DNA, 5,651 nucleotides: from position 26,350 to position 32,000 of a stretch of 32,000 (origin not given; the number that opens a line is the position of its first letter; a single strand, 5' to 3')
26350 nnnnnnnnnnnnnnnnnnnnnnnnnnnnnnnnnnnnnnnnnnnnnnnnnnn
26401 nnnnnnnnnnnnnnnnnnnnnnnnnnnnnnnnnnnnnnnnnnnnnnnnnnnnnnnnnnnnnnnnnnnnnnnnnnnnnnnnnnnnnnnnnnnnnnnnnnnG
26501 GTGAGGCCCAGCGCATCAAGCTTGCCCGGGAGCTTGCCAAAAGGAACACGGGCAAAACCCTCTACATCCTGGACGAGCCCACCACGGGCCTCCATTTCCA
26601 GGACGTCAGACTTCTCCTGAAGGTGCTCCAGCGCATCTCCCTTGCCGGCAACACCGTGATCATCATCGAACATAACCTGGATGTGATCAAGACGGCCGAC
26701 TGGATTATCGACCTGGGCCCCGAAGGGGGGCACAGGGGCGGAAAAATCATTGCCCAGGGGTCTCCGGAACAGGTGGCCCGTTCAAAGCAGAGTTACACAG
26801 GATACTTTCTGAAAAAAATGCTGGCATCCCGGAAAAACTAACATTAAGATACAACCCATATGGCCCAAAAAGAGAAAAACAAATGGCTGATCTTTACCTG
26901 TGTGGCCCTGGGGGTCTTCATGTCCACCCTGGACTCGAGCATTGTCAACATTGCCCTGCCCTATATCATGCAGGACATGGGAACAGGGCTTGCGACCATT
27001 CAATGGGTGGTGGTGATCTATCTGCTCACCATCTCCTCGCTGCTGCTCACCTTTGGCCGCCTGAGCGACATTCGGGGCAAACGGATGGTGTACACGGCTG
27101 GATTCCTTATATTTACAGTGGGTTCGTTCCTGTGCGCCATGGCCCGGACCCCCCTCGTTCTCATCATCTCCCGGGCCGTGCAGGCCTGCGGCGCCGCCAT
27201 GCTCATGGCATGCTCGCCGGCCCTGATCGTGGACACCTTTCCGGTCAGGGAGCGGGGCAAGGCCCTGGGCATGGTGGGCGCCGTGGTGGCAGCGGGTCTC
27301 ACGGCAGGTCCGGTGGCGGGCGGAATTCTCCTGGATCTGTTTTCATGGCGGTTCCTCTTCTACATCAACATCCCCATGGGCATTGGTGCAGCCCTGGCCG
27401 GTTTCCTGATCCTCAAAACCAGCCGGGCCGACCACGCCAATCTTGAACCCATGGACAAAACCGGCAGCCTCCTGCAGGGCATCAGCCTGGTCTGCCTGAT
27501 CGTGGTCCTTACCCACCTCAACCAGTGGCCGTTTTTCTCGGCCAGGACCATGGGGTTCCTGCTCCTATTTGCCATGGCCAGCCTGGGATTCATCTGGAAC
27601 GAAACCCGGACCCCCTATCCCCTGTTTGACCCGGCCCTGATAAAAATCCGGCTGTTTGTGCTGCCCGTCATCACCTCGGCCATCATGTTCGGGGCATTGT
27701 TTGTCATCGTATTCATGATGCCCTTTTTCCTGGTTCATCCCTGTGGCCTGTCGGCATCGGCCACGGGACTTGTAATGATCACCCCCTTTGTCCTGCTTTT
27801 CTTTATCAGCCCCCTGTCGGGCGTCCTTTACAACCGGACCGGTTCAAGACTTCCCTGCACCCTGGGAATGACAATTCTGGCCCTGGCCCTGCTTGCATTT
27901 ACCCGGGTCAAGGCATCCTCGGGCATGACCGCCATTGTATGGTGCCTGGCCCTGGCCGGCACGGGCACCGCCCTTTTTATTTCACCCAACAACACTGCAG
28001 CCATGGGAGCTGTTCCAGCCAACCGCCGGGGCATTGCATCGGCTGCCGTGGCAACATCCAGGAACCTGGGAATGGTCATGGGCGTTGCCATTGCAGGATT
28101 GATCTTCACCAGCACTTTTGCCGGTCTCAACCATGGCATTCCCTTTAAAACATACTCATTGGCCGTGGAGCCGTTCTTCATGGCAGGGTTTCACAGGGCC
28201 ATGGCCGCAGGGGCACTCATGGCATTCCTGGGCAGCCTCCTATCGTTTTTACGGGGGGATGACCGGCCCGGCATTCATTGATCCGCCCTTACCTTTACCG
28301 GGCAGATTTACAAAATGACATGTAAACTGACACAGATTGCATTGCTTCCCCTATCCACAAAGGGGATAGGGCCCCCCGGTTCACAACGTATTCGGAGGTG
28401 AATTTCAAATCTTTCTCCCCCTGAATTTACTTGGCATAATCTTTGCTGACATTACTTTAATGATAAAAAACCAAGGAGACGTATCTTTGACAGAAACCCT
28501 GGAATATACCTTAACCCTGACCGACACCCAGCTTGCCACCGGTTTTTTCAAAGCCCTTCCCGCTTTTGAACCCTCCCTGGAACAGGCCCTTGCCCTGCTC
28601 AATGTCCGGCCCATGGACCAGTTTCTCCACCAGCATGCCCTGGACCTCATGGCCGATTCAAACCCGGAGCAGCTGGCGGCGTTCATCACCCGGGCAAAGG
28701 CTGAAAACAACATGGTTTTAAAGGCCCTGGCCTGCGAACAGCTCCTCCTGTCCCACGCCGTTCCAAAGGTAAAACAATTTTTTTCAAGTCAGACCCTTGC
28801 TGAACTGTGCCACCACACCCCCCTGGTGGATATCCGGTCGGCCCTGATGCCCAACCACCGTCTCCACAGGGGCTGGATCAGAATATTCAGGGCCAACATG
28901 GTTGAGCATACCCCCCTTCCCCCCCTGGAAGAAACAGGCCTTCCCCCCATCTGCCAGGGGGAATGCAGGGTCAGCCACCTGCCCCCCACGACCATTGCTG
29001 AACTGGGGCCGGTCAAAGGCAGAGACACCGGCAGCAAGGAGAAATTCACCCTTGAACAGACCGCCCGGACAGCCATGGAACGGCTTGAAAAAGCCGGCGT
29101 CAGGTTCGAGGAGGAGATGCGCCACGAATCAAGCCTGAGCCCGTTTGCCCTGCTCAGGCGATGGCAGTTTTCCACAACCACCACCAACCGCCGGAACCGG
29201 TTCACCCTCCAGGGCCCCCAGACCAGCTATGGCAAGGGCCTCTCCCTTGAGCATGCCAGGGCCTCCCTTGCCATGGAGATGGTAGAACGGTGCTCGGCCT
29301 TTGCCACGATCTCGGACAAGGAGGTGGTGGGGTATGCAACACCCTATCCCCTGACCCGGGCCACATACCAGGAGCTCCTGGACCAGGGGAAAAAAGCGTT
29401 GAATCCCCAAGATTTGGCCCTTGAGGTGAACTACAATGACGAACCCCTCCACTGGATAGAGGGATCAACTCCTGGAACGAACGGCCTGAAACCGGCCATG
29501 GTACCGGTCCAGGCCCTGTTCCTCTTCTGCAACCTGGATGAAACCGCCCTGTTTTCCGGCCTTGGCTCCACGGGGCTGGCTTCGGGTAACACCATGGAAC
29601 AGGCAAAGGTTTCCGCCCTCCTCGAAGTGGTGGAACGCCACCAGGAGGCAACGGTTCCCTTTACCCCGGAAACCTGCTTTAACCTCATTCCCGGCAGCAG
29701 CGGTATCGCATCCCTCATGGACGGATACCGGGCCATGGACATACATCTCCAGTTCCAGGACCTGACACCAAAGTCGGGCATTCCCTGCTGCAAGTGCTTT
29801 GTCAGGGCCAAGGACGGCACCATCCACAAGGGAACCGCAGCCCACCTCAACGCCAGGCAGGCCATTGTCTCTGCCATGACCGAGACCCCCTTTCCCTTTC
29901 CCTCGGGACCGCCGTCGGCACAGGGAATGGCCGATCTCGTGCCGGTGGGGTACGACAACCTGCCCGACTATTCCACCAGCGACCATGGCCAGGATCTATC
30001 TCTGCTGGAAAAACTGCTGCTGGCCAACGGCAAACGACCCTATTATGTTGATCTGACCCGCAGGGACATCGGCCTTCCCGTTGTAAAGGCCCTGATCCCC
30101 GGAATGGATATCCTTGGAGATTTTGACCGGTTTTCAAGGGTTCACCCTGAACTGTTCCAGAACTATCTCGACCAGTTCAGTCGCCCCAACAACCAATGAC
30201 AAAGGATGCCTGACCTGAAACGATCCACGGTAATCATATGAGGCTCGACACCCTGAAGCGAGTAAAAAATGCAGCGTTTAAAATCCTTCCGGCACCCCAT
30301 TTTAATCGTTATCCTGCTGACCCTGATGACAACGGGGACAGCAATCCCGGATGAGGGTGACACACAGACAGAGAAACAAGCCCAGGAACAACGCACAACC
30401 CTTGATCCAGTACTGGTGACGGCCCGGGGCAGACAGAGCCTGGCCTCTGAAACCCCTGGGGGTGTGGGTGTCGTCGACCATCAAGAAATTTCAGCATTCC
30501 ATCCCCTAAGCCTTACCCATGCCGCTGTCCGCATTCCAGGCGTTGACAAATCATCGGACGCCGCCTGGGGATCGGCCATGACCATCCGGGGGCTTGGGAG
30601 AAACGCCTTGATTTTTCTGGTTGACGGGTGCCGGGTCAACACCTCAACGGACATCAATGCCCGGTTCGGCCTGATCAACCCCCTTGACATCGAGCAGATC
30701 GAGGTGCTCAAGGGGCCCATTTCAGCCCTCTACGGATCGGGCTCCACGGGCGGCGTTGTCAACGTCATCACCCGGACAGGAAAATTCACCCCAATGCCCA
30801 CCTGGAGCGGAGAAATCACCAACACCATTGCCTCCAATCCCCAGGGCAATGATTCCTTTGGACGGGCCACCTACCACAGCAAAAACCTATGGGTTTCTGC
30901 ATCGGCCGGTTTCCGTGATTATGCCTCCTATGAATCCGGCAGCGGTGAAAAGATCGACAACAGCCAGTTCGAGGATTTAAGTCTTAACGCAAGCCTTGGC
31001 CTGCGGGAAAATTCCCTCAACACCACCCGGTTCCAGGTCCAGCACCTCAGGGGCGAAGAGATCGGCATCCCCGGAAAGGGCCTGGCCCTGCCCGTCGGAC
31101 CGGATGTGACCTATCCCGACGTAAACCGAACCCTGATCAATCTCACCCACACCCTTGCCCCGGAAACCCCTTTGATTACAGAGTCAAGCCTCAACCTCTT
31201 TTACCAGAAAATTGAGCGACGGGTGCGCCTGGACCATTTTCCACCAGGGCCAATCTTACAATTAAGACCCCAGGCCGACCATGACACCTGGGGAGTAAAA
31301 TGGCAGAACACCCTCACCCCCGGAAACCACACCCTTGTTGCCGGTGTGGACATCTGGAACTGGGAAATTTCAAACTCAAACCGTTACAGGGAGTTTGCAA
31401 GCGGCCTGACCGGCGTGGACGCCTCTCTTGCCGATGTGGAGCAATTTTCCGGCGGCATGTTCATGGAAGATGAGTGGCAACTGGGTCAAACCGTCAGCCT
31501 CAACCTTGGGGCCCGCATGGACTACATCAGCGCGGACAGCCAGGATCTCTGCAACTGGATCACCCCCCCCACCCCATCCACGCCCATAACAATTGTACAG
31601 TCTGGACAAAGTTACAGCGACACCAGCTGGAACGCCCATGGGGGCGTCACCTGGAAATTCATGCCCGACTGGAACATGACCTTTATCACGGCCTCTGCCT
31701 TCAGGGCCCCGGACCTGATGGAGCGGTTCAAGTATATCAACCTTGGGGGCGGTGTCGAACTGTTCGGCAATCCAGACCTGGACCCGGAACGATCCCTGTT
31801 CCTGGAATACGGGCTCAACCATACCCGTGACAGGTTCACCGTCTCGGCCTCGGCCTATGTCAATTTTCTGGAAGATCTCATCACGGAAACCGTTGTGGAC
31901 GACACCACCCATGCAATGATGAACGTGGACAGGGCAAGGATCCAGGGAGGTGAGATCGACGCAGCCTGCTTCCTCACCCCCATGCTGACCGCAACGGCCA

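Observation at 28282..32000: Orphan YcaO with a novel N-terminal domain, co-oriented with a TonB-dependent receptor and driven by a sigma54 promoter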

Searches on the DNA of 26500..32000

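Call 68: search_rna_families(source=window, start=26500, end=32000, threshold=evalue, max_evalue=1)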
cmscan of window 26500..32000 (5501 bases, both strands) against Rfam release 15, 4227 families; matches with E-value up to 1: 1.
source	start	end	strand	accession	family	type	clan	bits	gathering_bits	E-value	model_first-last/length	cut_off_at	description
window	28614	28683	-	RF03915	MIR5286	Gene; miRNA;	-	22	93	0.45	1-78/78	no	MIR5286 microRNA precursor family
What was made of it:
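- Tried and rejected: Rfam found nothing (call 68).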

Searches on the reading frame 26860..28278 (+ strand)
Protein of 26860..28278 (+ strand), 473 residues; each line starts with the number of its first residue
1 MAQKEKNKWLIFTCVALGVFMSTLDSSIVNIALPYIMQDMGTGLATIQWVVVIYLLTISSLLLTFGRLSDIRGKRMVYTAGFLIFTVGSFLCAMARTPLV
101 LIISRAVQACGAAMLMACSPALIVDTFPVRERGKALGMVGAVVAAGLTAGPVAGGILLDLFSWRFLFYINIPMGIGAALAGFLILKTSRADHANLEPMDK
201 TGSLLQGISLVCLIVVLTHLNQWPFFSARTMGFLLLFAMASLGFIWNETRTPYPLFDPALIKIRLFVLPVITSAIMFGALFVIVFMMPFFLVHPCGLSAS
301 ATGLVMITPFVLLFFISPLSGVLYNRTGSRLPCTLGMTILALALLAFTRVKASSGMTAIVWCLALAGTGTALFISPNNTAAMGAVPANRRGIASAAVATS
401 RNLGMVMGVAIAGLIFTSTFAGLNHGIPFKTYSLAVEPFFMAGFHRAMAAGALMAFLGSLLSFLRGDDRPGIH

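Call 5: search_protein_families(library=pfam, proteins=[window:26860-28278:+], max_evalue=0.1)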
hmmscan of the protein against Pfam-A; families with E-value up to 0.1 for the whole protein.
window:26860-28278:+ (473 aa): 2 families
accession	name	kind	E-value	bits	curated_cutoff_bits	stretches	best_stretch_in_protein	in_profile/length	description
PF07690.21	MFS_1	-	2e-55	188.6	33.4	1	15-408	1-346/347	Major Facilitator Superfamily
PF00083.30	Sugar_tr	-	5.7e-05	22.6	22.3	1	46-183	47-190/452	Sugar (and other) transporter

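Call 9: search_protein_families(library=ncbifam, proteins=[window:26860-28278:+], max_evalue=0.01)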
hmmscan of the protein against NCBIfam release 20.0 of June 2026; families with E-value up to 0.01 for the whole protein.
window:26860-28278:+ (473 aa): 55 families (the best 25 are shown)
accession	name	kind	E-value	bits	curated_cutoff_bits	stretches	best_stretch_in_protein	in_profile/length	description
TIGR00711.1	efflux_EmrB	subfamily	1.3e-69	235.2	230.2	1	12-419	4-411/485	DHA2 family efflux MFS transporter permease subunit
NF000025.1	MFS_efflux_tcmA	exception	4.2e-47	161.1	999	1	8-419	24-434/538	tetracenomycin C efflux MFS transporter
NF011571.1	PRK14995.1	subfamily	5.2e-39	134.3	701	1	7-421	3-416/493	SmvA family efflux MFS transporter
NF007799.0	PRK10504.1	subfamily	6.1e-39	134.2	426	1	4-417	5-414/471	multidrug transporter subunit MdtD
NF040856.1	FexB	exception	9.9e-38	130.1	950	1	9-420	13-424/469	chloramphenicol/florfenicol efflux MFS transporter FexB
NF000218.1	FexA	exception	1.4e-36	126.2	900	1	6-416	17-429/475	chloramphenicol/florfenicol efflux MFS transporter FexA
NF000391.1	EmrB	exception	8.2e-36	123.7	925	1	12-418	13-420/501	multidrug efflux MFS transporter permease subunit EmrB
NF000009.1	tet_MFS_Tcr3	exception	3.9e-34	118.1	1000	1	14-421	35-447/512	tetracycline efflux MFS transporter Tcr3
NF000031.1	MFS_efflux_LmrA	exception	8.1e-31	107.2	850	1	3-435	24-456/484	lincomycin efflux MFS transporter Lmr(A)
NF012175.1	tet_MFS_L_K_45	equivalog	8.5e-31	107.2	650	1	10-367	2-347/444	Tet(L)/Tet(K)/Tet(45) family tetracycline efflux MFS transporter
NF012180.1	tet_MFS_43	exception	9.8e-31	107.3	999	1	8-418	19-429/484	tetracycline efflux MFS transporter Tet(43)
NF040895.2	MFS_effux_SdrM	equivalog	1.6e-30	106.6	550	1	10-421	6-409/441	multidrug efflux MFS transporter SdrM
NF033896.2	MFS_LfrA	equivalog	4e-30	104.9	825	1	5-420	15-428/504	efflux MFS transporter LfrA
NF012185.0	tet_MFS_L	exception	1.4e-29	103.3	925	1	6-368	12-362/457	tetracycline efflux MFS transporter Tet(L)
NF000095.1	tet_MFS_OtrB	exception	1.7e-27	96.2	999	1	14-412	30-433/563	oxytetracycline resistance efflux MFS transporter OtrB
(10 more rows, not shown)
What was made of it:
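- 26860..28281 (+): DHA2-family MFS efflux permease upstream of the YcaO. The linkage is conserved only within the clade closest to the window. TIGR00711 235 bits against a cutoff of 230 (call 9).
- Checked: The DHA2 MFS gene at 26860..28281 passes the TIGR00711 cutoff (call 9).
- The receptor is generic, below all NCBIfam subfamily cutoffs (call 9).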
